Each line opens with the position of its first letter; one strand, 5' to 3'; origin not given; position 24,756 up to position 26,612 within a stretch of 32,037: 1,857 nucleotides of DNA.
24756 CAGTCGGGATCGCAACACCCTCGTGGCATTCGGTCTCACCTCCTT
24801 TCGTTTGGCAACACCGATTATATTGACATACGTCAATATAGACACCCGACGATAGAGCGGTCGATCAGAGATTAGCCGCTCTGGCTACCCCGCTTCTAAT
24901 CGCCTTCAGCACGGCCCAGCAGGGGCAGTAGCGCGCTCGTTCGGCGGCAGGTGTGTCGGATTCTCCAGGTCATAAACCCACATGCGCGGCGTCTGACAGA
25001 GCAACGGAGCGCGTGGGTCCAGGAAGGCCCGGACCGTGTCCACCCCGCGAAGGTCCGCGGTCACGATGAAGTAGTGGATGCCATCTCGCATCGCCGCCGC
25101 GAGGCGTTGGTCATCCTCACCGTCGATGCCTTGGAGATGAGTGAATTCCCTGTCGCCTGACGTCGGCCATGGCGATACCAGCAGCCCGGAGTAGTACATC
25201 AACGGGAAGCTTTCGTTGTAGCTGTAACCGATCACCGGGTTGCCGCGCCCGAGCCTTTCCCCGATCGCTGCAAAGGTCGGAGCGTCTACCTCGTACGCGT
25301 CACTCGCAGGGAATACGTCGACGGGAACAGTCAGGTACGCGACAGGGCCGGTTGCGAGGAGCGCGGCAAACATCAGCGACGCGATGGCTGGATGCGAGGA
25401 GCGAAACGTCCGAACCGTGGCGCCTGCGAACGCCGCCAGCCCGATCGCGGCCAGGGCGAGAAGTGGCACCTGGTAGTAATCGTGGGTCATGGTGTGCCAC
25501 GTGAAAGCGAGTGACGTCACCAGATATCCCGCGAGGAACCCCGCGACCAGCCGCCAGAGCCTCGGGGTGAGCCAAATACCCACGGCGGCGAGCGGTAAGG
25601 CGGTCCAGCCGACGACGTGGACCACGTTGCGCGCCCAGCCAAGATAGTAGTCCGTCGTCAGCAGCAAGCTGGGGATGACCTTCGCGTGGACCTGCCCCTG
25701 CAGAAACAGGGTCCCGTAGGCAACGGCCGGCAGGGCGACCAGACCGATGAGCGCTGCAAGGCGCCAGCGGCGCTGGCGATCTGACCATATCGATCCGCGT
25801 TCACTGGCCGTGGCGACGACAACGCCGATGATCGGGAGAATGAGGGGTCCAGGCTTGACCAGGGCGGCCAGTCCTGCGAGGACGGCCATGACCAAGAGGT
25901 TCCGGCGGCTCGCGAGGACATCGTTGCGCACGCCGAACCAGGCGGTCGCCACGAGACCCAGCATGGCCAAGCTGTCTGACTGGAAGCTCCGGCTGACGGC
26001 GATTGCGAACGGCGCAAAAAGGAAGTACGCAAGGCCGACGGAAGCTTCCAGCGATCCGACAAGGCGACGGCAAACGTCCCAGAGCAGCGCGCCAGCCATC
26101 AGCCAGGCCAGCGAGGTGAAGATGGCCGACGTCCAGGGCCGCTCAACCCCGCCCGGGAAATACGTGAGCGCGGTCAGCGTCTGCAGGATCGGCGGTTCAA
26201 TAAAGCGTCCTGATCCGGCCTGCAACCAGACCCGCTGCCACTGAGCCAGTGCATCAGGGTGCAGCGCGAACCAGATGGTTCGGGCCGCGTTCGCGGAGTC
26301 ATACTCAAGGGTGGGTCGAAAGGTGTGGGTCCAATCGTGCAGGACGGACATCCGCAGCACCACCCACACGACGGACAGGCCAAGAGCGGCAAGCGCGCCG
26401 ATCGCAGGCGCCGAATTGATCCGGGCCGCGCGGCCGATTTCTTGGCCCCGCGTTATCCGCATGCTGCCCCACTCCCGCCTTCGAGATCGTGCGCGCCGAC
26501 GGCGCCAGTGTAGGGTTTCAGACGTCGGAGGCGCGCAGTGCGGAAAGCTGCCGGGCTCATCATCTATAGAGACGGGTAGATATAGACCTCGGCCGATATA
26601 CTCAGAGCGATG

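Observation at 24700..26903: Compact accessory cassette (ArsR sensor, GT-C membrane glycosyltransferase-like gene, polycysteine sORF) between core genes upp and mdh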

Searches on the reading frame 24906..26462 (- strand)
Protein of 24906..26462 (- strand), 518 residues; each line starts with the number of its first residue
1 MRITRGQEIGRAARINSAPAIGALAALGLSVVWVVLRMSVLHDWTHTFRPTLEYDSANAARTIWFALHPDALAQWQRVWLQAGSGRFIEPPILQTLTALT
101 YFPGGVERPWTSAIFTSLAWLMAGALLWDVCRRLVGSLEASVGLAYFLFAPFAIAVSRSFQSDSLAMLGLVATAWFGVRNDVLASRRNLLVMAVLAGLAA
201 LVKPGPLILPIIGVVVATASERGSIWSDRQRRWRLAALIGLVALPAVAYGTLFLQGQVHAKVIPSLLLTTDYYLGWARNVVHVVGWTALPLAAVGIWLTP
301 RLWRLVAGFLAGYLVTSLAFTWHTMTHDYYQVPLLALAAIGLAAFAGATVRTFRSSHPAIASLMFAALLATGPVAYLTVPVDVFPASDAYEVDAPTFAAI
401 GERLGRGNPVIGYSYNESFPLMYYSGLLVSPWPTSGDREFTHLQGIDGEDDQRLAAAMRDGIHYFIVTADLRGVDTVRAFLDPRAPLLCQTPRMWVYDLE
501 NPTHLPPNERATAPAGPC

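Call 5: search_protein_families(library=pfam, proteins=[window:24906-26462:-], max_evalue=0.01)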
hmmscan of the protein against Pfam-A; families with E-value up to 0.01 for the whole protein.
window:24906-26462:- (518 aa): 1 family
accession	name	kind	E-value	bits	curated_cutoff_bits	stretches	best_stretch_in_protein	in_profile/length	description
PF13231.12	PMT_2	-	9.6e-10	39.3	26.1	1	108-247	20-158/160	Dolichyl-phosphate-mannose-protein mannosyltransferase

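Call 6: search_protein_families(library=ncbifam, proteins=[window:24906-26462:-], max_evalue=0.01)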
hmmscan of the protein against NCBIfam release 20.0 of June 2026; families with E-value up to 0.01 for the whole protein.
window:24906-26462:- (518 aa): 0 families

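Call 7: find_homologous_proteins(query=window:24906-26462:-)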
Query window:24906-26462:- (518 aa): 29 proteins with E <= 0.001 among 8000 candidates.
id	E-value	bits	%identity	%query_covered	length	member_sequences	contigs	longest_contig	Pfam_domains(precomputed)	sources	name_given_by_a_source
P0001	1.3e-147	511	53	92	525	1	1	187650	PF13231.13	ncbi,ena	-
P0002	1.2e-137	478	50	97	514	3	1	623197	PF13231.13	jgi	jgi:Dolichyl-phosphate-mannose-protein mannosyltransferase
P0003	4.0e-131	456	49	96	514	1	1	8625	-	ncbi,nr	ncbi:MAG: glycosyltransferase family 39 protein [Chloroflexota bacterium]|nr:glycosyltransferase fam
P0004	1.3e-116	408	46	90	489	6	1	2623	PF13231.13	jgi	jgi:hypothetical protein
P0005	2.4e-111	391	43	92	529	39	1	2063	PF13231.13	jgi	jgi:hypothetical protein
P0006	2.7e-110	388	44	91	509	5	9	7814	-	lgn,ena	-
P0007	4.7e-104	367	41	92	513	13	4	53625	PF13231.13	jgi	jgi:hypothetical protein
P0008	1.4e-102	362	43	90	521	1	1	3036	PF13231.13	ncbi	-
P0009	2.9e-97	345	44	92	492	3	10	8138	-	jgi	jgi:hypothetical protein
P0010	3.5e-97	344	42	97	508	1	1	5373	-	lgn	-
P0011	3.6e-97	344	42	97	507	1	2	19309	-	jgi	jgi:hypothetical protein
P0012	8.3e-97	343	41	92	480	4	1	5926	PF13231.13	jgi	jgi:hypothetical protein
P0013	2.7e-95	338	42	93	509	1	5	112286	-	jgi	jgi:hypothetical protein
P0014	5.8e-94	334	41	90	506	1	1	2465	PF13231.13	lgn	-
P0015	2.2e-91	325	40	98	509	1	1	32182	-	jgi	jgi:hypothetical protein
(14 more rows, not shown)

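Call 8: find_encoding_contigs(protein=P0001, flank=6000, max_places=3)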
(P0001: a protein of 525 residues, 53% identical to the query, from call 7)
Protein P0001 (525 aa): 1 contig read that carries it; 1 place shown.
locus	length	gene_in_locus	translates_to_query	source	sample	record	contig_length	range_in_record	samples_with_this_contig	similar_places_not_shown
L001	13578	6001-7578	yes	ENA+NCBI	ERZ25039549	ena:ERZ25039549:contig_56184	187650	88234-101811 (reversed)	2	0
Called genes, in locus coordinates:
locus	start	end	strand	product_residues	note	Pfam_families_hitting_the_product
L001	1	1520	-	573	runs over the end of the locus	PF04675:DNA_ligase_A_N, PF01068:DNA_ligase_A_M, PF04679:DNA_ligase_A_C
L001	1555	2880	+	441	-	PF01636:APH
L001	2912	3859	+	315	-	PF00202:Aminotran_3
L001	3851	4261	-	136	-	-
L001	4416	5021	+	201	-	PF00174:Oxidored_molyb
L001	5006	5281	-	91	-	PF00477:LEA_5 (weak), PF10685:KGG (faint)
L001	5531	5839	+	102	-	-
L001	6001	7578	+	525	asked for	PF13231:PMT_2 (weak)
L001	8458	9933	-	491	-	-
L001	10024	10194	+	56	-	-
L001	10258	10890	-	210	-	PF00440:TetR_N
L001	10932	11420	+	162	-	PF07366:SnoaL, PF12680:SnoaL_2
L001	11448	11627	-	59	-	-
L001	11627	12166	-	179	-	-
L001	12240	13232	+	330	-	PF00483:NTP_transferase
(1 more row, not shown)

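Call 9: find_encoding_contigs(protein=P0002, flank=6000, max_places=3)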
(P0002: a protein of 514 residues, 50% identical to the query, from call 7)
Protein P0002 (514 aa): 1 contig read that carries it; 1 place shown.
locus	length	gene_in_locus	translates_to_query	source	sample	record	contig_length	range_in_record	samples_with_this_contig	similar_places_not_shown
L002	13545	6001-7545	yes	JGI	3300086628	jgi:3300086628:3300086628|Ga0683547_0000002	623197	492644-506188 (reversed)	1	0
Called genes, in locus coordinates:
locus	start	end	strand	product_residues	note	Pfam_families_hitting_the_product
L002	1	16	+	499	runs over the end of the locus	PF00370:FGGY_N, PF02782:FGGY_C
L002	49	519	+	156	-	PF03610:EIIA-man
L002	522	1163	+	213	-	PF02660:G3P_acyltransf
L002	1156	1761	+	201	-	PF01066:CDP-OH_P_transf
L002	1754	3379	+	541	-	PF01266:DAO, PF04324:Fer2_BFD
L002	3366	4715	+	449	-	PF00890:FAD_binding_2, PF01266:DAO, PF01494:FAD_binding_3 (faint), PF03486:HI0933_like (faint), PF07992:Pyr_redox_2 (faint), PF12831:FAD_oxidored (faint)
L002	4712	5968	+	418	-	PF00037:Fer4 (faint), PF12797:Fer4_2 (faint), PF12837:Fer4_6 (faint), PF13237:Fer4_10 (weak), PF12838:Fer4_7 (weak), PF13183:Fer4_8, PF13534:Fer4_17 (weak), PF02754:CCG, +3 more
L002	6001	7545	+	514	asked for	PF13231:PMT_2 (weak)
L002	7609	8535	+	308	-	PF12833:HTH_18, PF00165:HTH_AraC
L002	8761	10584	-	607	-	-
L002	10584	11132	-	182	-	PF07638:Sigma70_ECF (weak), PF04542:Sigma70_r2, PF08281:Sigma70_r4_2, PF04545:Sigma70_r4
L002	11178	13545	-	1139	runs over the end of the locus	PF00211:Guanylate_cyc, PF13240:Zn_Ribbon_1 (weak), PF13401:AAA_22, PF13191:AAA_16, PF13424:TPR_12 (weak)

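Call 10: find_encoding_contigs(protein=P0003, flank=6000, max_places=3)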
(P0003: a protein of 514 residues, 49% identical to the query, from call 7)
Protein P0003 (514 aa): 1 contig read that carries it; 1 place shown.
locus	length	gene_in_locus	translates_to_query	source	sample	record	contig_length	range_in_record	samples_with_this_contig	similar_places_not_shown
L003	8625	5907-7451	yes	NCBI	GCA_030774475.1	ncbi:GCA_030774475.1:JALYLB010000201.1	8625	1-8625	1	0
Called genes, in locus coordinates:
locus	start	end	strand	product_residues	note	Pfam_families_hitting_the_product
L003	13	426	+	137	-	PF03610:EIIA-man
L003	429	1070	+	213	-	PF02660:G3P_acyltransf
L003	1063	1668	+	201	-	PF01066:CDP-OH_P_transf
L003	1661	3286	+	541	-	PF01266:DAO, PF04324:Fer2_BFD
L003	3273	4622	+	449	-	PF00890:FAD_binding_2, PF01266:DAO, PF01494:FAD_binding_3 (faint), PF03486:HI0933_like (faint), PF12831:FAD_oxidored (faint)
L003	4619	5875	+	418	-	PF00037:Fer4 (faint), PF12797:Fer4_2 (faint), PF12837:Fer4_6 (faint), PF13237:Fer4_10 (weak), PF12838:Fer4_7 (weak), PF13183:Fer4_8, PF13534:Fer4_17, PF02754:CCG, +3 more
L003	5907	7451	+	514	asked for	-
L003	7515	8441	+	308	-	PF00165:HTH_AraC (faint), PF12833:HTH_18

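Call 47: find_encoding_contigs(protein=P0007, flank=4000, max_places=2)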
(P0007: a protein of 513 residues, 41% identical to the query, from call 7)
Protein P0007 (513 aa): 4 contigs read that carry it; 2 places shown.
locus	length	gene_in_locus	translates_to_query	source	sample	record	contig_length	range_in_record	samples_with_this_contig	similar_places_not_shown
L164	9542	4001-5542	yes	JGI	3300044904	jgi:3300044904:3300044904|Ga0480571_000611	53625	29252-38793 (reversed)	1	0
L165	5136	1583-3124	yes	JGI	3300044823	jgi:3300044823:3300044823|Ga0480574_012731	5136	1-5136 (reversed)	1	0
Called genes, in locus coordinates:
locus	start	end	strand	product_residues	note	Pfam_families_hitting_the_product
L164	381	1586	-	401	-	PF00999:Na_H_Exchanger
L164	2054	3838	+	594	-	PF00083:Sugar_tr (weak), PF07690:MFS_1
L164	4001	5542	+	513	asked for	PF13231:PMT_2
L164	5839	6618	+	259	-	PF00089:Trypsin, PF13365:Trypsin_2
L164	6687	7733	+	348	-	PF20030:bpMoxR, PF07726:AAA_3, PF07728:AAA_5, PF17863:AAA_lid_2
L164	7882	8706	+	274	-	PF01882:DUF58, PF13519:VWA_2 (weak)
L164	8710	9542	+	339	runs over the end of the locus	PF00092:VWA, PF13519:VWA_2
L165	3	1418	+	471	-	?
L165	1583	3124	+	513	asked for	PF13231:PMT_2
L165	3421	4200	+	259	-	PF00089:Trypsin, PF13365:Trypsin_2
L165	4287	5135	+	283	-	?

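Call 48: find_encoding_contigs(protein=P0013, flank=4000, max_places=2)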
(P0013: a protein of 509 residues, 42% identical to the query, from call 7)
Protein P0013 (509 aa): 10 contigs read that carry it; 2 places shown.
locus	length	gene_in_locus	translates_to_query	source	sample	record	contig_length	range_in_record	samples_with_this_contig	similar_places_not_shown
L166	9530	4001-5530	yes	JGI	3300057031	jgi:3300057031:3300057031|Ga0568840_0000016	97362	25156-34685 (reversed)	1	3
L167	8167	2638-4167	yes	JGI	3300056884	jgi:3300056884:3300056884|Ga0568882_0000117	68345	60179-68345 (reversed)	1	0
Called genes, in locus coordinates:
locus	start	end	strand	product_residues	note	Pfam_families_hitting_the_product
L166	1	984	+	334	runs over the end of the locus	PF00092:VWA, PF13519:VWA_2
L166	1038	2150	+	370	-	PF07584:BatA, PF00092:VWA, PF13519:VWA_2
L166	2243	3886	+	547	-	PF01590:GAF, PF13185:GAF_2, PF13492:GAF_3, PF00990:GGDEF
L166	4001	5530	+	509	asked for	-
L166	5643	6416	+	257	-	PF00005:ABC_tran, PF13304:AAA_21 (faint)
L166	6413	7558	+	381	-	PF12679:ABC2_membrane_2, PF12698:ABC2_membrane_3, PF01061:ABC2_membrane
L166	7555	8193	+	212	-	PF00440:TetR_N, PF17920:TetR_C_16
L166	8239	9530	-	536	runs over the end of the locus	PF07992:Pyr_redox_2, PF13738:Pyr_redox_3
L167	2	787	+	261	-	?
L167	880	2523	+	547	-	PF01590:GAF, PF13185:GAF_2, PF13492:GAF_3, PF00990:GGDEF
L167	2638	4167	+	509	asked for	-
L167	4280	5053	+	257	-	PF00005:ABC_tran, PF13304:AAA_21 (faint)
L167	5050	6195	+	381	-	PF12679:ABC2_membrane_2, PF12698:ABC2_membrane_3, PF01061:ABC2_membrane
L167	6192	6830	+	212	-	PF00440:TetR_N, PF17920:TetR_C_16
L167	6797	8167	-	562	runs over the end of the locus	PF07992:Pyr_redox_2, PF13738:Pyr_redox_3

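Call 49: find_encoding_contigs(protein=P0015, flank=4000, max_places=2)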
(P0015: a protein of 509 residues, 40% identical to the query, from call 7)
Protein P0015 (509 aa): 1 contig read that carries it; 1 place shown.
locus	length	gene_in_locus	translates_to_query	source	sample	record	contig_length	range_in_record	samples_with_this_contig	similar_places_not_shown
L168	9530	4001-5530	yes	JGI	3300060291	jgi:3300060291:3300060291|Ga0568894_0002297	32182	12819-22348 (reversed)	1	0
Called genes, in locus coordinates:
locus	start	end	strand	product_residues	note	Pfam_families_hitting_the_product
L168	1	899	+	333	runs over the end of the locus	PF00092:VWA, PF13519:VWA_2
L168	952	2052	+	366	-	PF07584:BatA, PF00092:VWA, PF13519:VWA_2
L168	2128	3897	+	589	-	PF01590:GAF, PF13185:GAF_2, PF13492:GAF_3 (weak), PF00990:GGDEF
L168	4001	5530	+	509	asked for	-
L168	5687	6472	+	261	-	PF00005:ABC_tran, PF13304:AAA_21 (weak)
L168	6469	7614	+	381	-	PF12679:ABC2_membrane_2, PF12698:ABC2_membrane_3, PF01061:ABC2_membrane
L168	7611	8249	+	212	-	PF00440:TetR_N, PF17920:TetR_C_16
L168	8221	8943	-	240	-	-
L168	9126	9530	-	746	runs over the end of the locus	PF00501:AMP-binding, PF13193:AMP-binding_C, PF00561:Abhydrolase_1, PF12146:Hydrolase_4, PF12697:Abhydrolase_6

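Call 56: search_solved_structures(query=window:24906-26462:-, max_evalue=1)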
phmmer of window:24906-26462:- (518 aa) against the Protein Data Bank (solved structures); distinct sequences matched with E-value up to 1: 0.

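Call 66: predict_structure(alignment_id=A2)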
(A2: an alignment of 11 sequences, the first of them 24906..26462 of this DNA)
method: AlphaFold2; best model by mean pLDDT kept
length: 518 residues; sequences in the alignment: 11
mean_pLDDT: 82.8   pTM: 0.83
mean pLDDT of the five models: 82.8, 81.5, 79.9, 75.6, 74.3
residues with pLDDT >= 90: 214; 70-90: 224; 50-70: 43; < 50: 37
segments of 3 or more residues with pLDDT < 50: 1-14, 46-48, 50-52, 383-388, 504-514
pLDDT, mean of each block of 10 residues (from residue 1): 42 59 89 81 52 70 85 88 71 74 72 83 96 94 93 74 88 96 94 94 89 94 84 95 90 73 88 93 89 95 94 95 89 95 95 88 89 74 50 83 91 85 89 81 79 88 88 86 88 87 47 49
secondary structure, 60 per line:
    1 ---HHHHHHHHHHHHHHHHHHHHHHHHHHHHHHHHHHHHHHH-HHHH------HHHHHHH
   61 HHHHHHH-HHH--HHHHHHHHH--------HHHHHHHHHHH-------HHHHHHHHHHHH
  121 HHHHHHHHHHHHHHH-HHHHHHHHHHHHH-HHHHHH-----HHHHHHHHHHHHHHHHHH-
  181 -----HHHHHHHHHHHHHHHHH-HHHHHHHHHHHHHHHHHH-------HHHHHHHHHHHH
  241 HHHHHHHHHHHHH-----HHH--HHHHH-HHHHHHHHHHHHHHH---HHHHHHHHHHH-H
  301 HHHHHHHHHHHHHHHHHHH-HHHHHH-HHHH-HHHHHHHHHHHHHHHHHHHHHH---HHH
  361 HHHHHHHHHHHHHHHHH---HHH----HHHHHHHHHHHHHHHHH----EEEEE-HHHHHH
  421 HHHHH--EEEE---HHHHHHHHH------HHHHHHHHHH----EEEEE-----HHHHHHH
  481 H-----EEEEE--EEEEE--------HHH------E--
elements in order: H4-42 H44-47 H54-67 H74-82 H91-101 H109-135 H137-149 H151-156 H162-179 H186-202 H204-221 H229-253 H264-268 H270-284 H288-298 H300-319 H321-326 H328-331 H333-354 H358-377 H388-404 E409-413 H415-425 E428-431 H435-443 H450-459 E464-468 H474-481 E487-491 E494-498

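Call 69: fold_search(model_id=the predicted structure, library=pdb)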
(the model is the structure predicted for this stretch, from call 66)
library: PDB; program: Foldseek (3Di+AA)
matches with E <= 10: 446; with E <= 0.001: 23
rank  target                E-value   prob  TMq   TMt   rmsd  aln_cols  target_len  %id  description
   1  5f15                  1.3e-07  1.00  0.58  0.56   9.8       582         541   15  Crystal Structure of ArnT from Cupriavidus metallidurans bound to Undecaprenyl phosphate (released 2016-02-17)
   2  5ezm                  3.8e-07  1.00  0.56  0.55   9.6       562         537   14  Crystal Structure of ArnT from Cupriavidus metallidurans in the apo state (released 2016-02-17)
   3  9n9j_I                3.4e-06  1.00  0.55  0.42   8.6       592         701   11  Structure of a GRP94 folding intermediate engaged with a CCDC134- and FKBP11-bound secretory translocon (released 2025-11-19)
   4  8age_A                4.3e-06  1.00  0.48  0.40  11.8       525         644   11  Structure of yeast oligosaccharylransferase complex with acceptor peptide bound (released 2022-12-07)
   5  7oci_F                4.3e-06  1.00  0.40  0.34  13.6       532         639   12  Cryo-EM structure of yeast Ost6p containing oligosaccharyltransferase complex (released 2022-02-16)
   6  8b6l_I                5.9e-06  1.00  0.54  0.43   9.2       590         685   11  Subtomogram average of the human Sec61-TRAP-OSTA-translocon (released 2022-12-07)
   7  6ezn_F                7.6e-06  1.00  0.43  0.36  13.0       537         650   11  Cryo-EM structure of the yeast oligosaccharyltransferase (OST) complex (released 2018-01-17)
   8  8agc_A                8.9e-06  1.00  0.48  0.38  13.2       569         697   11  Structure of yeast oligosaccharylransferase complex with lipid-linked oligosaccharide and non-acceptor peptide bound (released 2022-12-07)
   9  8pn9_A                1.3e-05  1.00  0.57  0.46  10.2       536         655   10  Structure of human oligosaccharyltransferase OST-A complex bound to NGI-1 (released 2024-05-08)
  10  9s6t_A                2.3e-05  1.00  0.48  0.51   9.3       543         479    9  Ternary cryo-EM structure of chicken ALG12 with Dol25-PP-GlcNAc2Man7, Dol25-P-Man, and Fab (released 2026-03-18)
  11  6s7t_A                2.3e-05  1.00  0.45  0.35  14.7       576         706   11  Cryo-EM structure of human oligosaccharyltransferase complex OST-B (released 2019-12-18)
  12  8agb_A                2.3e-05  1.00  0.43  0.36  13.5       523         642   10  Structure of yeast oligosaccharylransferase complex with lipid-linked oligosaccharide bound (released 2022-12-07)
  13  6s7o_A                2.4e-05  1.00  0.54  0.44  11.2       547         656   12  Cryo-EM structure of human oligosaccharyltransferase complex OST-A (released 2019-12-18)
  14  6gxc_A                3.0e-05  1.00  0.52  0.40   7.0       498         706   13  Bacterial oligosaccharyltransferase PglB in complex with an inhibitory peptide and a reactive lipid-linked oligosaccha (released 2018-11-14)
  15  6c26_A                8.2e-05  1.00  0.45  0.38  11.9       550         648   12  The Cryo-EM structure of a eukaryotic oligosaccharyl transferase complex (released 2018-01-31)
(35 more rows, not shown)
